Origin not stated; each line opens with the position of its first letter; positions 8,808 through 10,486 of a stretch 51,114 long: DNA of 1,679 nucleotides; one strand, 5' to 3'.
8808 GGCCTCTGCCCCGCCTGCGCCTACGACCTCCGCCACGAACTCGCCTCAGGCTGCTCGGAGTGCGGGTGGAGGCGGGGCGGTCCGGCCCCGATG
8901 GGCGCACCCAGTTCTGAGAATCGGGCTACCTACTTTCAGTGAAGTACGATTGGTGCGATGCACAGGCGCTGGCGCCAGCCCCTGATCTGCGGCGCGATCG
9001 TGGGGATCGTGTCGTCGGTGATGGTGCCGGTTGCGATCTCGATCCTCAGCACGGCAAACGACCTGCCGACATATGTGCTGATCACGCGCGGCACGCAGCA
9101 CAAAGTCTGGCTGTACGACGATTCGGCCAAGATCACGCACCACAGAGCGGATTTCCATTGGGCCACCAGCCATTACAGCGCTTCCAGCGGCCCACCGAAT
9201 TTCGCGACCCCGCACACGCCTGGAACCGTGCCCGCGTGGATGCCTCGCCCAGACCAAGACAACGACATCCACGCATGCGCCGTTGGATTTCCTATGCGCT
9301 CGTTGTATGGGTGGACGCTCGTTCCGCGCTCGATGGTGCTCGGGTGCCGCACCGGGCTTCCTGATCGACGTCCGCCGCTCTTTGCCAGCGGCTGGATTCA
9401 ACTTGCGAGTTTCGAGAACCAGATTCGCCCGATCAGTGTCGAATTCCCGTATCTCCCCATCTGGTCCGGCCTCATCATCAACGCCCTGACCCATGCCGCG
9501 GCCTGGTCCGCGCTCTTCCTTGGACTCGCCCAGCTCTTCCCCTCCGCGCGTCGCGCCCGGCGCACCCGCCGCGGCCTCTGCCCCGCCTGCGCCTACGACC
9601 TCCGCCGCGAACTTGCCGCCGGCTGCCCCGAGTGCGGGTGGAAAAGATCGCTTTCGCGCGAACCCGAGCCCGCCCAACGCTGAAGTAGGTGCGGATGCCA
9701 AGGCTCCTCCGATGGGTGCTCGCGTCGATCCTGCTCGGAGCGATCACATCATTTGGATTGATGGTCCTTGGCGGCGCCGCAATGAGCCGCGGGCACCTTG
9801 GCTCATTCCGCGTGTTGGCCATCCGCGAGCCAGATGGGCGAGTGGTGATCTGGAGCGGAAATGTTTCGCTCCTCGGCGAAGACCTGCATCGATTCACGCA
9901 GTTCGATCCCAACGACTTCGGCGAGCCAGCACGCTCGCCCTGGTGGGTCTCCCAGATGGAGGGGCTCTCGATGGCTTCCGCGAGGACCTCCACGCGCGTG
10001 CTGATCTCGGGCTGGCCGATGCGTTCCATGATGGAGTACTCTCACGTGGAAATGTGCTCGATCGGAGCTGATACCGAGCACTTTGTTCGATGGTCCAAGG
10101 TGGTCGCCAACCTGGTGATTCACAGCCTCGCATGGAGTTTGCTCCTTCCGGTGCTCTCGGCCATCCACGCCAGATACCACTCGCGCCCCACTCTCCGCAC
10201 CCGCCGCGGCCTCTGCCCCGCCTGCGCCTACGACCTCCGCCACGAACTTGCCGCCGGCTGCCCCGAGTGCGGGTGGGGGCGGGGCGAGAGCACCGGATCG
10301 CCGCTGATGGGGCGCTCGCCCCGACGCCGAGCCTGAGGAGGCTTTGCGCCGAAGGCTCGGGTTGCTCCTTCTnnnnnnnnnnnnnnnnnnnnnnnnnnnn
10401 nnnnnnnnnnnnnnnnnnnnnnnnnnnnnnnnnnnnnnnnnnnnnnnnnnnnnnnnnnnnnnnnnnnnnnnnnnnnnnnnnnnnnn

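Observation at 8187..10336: Tandem three-gene paralog cassette encoding two-TM proteins with a C-terminal Arg-rich / four-Cys zinc-ribbon tail, in an anomalously AT-rich, C3-codon-biased islet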

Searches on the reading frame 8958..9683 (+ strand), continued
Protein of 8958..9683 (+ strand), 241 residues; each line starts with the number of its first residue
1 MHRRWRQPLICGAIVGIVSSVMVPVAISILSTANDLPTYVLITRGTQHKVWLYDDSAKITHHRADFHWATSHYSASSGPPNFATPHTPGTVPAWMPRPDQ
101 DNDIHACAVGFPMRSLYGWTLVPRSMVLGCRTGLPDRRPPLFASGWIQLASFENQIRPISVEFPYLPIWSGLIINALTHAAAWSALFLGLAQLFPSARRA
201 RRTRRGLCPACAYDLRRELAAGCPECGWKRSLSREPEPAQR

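Call 71: fold_search(model_id=the predicted structure, library=pdb)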
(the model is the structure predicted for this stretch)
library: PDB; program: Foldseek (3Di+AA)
matches with E <= 10: 78; with E <= 0.001: 0
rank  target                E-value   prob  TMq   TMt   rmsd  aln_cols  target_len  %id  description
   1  3zxt_D                1.0e+00  0.08  0.11  0.11   9.7        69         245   13  Dimeric structure of DAPK-1 catalytic domain in complex with AMPPCP- Mg (released 2012-07-25)
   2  3d2e_A                1.6e+00  0.04  0.16  0.08  17.5       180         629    9  Crystal structure of a complex of Sse1p and Hsp70, Selenomethionine-labeled crystals (released 2008-06-17)
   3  6sga_FU               1.8e+00  0.02  0.07  0.06  16.9        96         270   14  Body domain of the mt-SSU assemblosome from Trypanosoma brucei (released 2019-09-18)
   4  9xqd_f                1.9e+00  0.02  0.09  0.06  18.5       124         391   13  The structure of outer peripheral region in the phage phiKZ baseplate complex (released 2026-02-11)
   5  5zcl_C                2.2e+00  0.02  0.09  0.12  15.8       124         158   14  Crystal structure of OsPP2C50 I267L:OsPYL/RCAR3 with (+)-ABA (released 2019-03-06)
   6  2qxl_B                2.5e+00  0.03  0.16  0.08  17.4       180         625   10  Crystal Structure Analysis of Sse1, a yeast Hsp110 (released 2007-10-23)
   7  2k8p_MODEL_1_A        2.5e+00  0.02  0.13  0.15  20.1       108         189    6  Characterisation of the structural features and interactions of sclerostin: molecular insight into a key regul (released 2009-02-17)
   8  6szw_A                3.0e+00  0.07  0.15  0.19  12.0       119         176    5  Asymmetric complex of Factor XII and kininogen with gC1qR/C1QBP/P32 is governed by allostery (released 2020-07-22)
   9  8xgm_D                3.0e+00  0.04  0.15  0.23  15.0       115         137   11  Cryo-EM structure of human GPR1 bound to chemerin (released 2024-08-21)
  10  1p32_B                3.2e+00  0.08  0.15  0.20  11.3       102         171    5  CRYSTAL STRUCTURE OF HUMAN P32, A DOUGHNUT-SHAPED ACIDIC MITOCHONDRIAL MATRIX PROTEIN (released 1999-04-06)
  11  7zfr_B                3.2e+00  0.01  0.09  0.11  19.6       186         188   10  Crystal structure of HLA-DP (DPA1*02:01-DPB1*01:01) in complex with a peptide bound in the reverse direction (released 2023-04-12)
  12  3njo_A                3.4e+00  0.02  0.10  0.13  13.5       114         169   10  X-ray crystal structure of the Pyr1-pyrabactin A complex (released 2010-08-18)
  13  6mf4                  3.4e+00  0.01  0.10  0.11  18.4       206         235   11  Crystal structure of the polo-box domain of Cdc5 from budding yeast. (released 2020-02-19)
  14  1p32_C                3.6e+00  0.05  0.14  0.19  12.3       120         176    5  CRYSTAL STRUCTURE OF HUMAN P32, A DOUGHNUT-SHAPED ACIDIC MITOCHONDRIAL MATRIX PROTEIN (released 1999-04-06)
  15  4p4k_B                3.8e+00  0.01  0.09  0.10  21.4       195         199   10  Structural Basis of Chronic Beryllium Disease: Bridging the Gap Between allergic hypersensitivity and auto immunity (released 2014-07-16)
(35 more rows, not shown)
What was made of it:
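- Tried and rejected: Foldseek against the PDB gave E ≥ 1 (call 71).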

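Call 72: list_cluster_members(proteins=[P0001, P0002, P0004, P0003, P0020])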
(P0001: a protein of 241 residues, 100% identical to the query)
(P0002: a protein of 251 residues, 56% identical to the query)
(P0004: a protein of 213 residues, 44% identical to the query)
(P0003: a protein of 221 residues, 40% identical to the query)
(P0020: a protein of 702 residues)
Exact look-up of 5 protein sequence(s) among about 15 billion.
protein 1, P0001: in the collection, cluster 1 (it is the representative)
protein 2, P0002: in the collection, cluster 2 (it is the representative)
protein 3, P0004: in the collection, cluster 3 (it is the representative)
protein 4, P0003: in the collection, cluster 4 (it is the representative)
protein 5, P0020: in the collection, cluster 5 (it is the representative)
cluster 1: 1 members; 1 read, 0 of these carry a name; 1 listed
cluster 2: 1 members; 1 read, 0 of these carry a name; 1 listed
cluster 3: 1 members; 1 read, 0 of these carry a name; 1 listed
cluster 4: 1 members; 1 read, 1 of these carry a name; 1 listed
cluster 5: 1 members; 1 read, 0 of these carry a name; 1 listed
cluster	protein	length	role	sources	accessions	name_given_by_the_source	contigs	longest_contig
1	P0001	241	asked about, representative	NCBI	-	-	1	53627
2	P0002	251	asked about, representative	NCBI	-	-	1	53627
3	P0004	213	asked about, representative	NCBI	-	-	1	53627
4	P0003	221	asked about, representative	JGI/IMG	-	hypothetical protein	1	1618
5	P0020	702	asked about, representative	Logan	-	-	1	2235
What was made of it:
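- Each of the three proteins is a singleton at 90 % identity among about 15 billion sequences (call 72).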

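Call 79: search_protein_families(library=pfam, alignment_id=A8, max_evalue=0.00001)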
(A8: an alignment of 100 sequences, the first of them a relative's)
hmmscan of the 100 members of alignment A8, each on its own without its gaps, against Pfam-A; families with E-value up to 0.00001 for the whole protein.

A. member 1, L001:4232-4771:- (179 aa): 1 family
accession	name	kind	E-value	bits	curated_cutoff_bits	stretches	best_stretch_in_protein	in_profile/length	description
PF08818.16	DUF1801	-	7.3e-13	49.2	27.2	1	69-175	2-85/85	Domain of unknown function (DU1801)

B. families by the number of members that match (of 100 scanned): 73 families (the first 25 are shown)
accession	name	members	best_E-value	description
PF13714.12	PEP_mutase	12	8.6e-47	Phosphoenolpyruvate phosphomutase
PF00463.27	ICL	12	1.5e-16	Isocitrate lyase family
PF00483.29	NTP_transferase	5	5.7e-36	Nucleotidyl transferase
PF22640.1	ManC_GMP_beta-helix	5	3e-11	MannoseP isomerase/GMP-like beta-helix domain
PF00285.26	Citrate_synt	4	4.7e-117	Citrate synthase, C-terminal domain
PF01916.23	DS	4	4.5e-85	Deoxyhypusine synthase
PF00351.26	Biopterin_H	4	3.9e-55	Biopterin-dependent aromatic amino acid hydroxylase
PF01475.25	FUR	3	2.6e-22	Ferric uptake regulator family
PF03652.20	RuvX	2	6.8e-30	Holliday junction resolvase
PF08241.18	Methyltransf_11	2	2.5e-21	Methyltransferase domain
PF13649.12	Methyltransf_25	2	1.2e-20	Methyltransferase domain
PF07690.21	MFS_1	2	2.6e-20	Major Facilitator Superfamily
PF10077.14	DUF2314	2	5.4e-13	Uncharacterized protein conserved in bacteria (DUF2314)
PF00013.35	KH_1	2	2.9e-12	KH domain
PF13180.12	PDZ_2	2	3.6e-09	PDZ domain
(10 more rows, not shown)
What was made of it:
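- Immediate neighbours are housekeeping genes (call 79).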

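Call 88: fold_search(model_id=the predicted structure, library=viral)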
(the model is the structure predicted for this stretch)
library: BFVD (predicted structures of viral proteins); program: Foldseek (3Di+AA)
matches with E <= 10: 322; with E <= 0.001: 0
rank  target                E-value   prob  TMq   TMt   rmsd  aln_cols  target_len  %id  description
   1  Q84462                3.3e-01  0.13  0.15  0.24  18.0       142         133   11  Uncharacterized protein [Paramecium bursaria Chlorella virus 1]
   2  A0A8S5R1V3            4.7e-01  0.11  0.17  0.09  19.9       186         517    8  Internal head protein [Myoviridae sp. ctxjh1]
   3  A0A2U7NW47            5.3e-01  0.06  0.15  0.14  21.2       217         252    9  (no name in the UniProt tables at hand)
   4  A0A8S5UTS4            5.7e-01  0.10  0.17  0.16  13.9       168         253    6  Uncharacterized protein [Myoviridae sp. ctYA416]
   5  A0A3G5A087            6.0e-01  0.07  0.13  0.14  15.7       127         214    9  Uncharacterized protein [Harvfovirus sp.]
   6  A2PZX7                6.4e-01  0.14  0.19  0.26  12.5       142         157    6  GfV-C11-ORF1 [Ichnoviriform fumiferanae]
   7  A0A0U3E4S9            7.2e-01  0.12  0.17  0.34  11.0       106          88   12  Uncharacterized protein [Pseudomonas phage SM1]
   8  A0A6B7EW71            7.2e-01  0.07  0.14  0.11  17.2       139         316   12  (no name in the UniProt tables at hand)
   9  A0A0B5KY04            8.1e-01  0.02  0.11  0.04  24.7       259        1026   13  Glycoprotein [Shuangao Bedbug Virus 1]
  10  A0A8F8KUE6            1.0e+00  0.06  0.16  0.22  13.7       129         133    8  Uncharacterized protein [Clandestinovirus]
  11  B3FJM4                1.1e+00  0.08  0.15  0.24  16.1       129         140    6  Uncharacterized protein [Pseudomonas phage 201phi2-1]
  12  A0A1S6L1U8            1.1e+00  0.06  0.15  0.25  16.3       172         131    8  (no name in the UniProt tables at hand)
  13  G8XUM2                1.1e+00  0.06  0.14  0.13  14.8       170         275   10  Membrane protein A44 [Aotine betaherpesvirus 1]
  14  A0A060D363            1.2e+00  0.05  0.16  0.20  22.1       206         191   14  Bov9.b1 [Bovine gammaherpesvirus 6]
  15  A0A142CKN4            1.2e+00  0.04  0.12  0.15  15.6       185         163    9  (no name in the UniProt tables at hand)
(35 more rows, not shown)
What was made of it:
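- Tried and rejected: Foldseek against BFVD gave E ≥ 0.33 (call 88).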

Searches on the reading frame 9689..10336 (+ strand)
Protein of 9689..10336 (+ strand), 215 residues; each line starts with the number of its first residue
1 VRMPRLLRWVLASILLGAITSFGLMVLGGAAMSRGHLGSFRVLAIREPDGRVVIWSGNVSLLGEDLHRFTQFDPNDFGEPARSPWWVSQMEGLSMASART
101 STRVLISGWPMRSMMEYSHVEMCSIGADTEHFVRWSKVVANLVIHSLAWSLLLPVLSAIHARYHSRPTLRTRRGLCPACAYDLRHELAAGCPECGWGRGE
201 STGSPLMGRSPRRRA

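Call 3: search_protein_families(library=pfam, proteins=[window:9689-10336:+], max_evalue=1)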
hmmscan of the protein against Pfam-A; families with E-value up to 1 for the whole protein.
window:9689-10336:+ (215 aa): 1 family
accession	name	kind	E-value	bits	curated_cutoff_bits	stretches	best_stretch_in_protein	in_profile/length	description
PF13824.12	zf-Mss51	-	0.087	13.5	27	1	175-196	1-22/55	Zinc-finger of mitochondrial splicing suppressor 51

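Call 4: search_protein_families(library=ncbifam, proteins=[window:9689-10336:+], max_evalue=1)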
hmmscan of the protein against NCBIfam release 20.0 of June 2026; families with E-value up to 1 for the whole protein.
window:9689-10336:+ (215 aa): 1 family
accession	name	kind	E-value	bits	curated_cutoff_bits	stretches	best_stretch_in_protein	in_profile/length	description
NF049953.1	ribbon_DG_selen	exception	0.025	14.5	130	1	172-195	146-168/172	zinc ribbon-containing (seleno)protein DG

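Call 53: search_protein_families(library=padloc, proteins=[window:9689-10336:+], max_evalue=1)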
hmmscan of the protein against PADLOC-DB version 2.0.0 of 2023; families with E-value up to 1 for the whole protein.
window:9689-10336:+ (215 aa): 0 families

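Call 54: search_protein_families(library=phrogs, proteins=[window:9689-10336:+], max_evalue=1)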
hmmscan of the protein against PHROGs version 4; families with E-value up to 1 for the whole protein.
window:9689-10336:+ (215 aa): 0 families
